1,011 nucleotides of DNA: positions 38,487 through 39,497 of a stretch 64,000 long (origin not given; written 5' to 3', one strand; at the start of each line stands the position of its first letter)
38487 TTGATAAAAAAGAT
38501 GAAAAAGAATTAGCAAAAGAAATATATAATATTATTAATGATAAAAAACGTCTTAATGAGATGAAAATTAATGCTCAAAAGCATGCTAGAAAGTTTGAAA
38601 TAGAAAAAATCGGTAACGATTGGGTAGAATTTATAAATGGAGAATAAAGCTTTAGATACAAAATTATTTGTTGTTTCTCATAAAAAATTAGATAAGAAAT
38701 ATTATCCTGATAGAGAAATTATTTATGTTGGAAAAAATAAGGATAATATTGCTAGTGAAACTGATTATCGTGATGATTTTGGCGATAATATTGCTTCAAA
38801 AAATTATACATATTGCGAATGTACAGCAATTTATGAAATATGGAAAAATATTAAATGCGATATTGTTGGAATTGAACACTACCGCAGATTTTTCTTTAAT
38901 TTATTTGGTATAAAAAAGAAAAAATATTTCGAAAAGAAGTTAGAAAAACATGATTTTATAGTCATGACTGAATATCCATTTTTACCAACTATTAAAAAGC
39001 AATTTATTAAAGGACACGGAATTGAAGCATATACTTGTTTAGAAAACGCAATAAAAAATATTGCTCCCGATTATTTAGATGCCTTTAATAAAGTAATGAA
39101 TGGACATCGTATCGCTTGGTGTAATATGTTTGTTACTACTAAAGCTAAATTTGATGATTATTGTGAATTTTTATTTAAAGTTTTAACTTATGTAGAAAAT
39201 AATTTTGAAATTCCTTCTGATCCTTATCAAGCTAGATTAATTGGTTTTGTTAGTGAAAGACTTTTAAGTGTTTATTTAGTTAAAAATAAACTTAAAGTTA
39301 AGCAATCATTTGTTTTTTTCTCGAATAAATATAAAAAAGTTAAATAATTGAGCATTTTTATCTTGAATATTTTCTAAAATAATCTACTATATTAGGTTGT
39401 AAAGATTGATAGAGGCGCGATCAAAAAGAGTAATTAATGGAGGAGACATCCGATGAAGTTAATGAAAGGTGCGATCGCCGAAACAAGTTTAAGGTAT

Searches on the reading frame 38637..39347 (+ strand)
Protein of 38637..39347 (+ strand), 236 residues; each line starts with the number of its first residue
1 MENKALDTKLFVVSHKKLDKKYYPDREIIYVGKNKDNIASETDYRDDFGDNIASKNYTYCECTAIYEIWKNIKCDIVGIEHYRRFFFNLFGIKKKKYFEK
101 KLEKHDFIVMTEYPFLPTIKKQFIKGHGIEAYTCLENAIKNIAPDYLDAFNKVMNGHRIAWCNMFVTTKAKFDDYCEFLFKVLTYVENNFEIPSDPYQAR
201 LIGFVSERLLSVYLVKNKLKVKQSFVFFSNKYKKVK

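Call 59: search_protein_families(library=pfam, proteins=[window:38637-39347:+], max_evalue=0.001)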
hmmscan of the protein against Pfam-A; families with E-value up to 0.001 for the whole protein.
window:38637-39347:+ (236 aa): 1 family
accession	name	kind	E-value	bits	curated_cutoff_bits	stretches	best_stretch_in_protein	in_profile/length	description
PF14393.11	DUF4422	-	2.5e-55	188.2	25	1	9-217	1-219/220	Domain of unknown function (DUF4422)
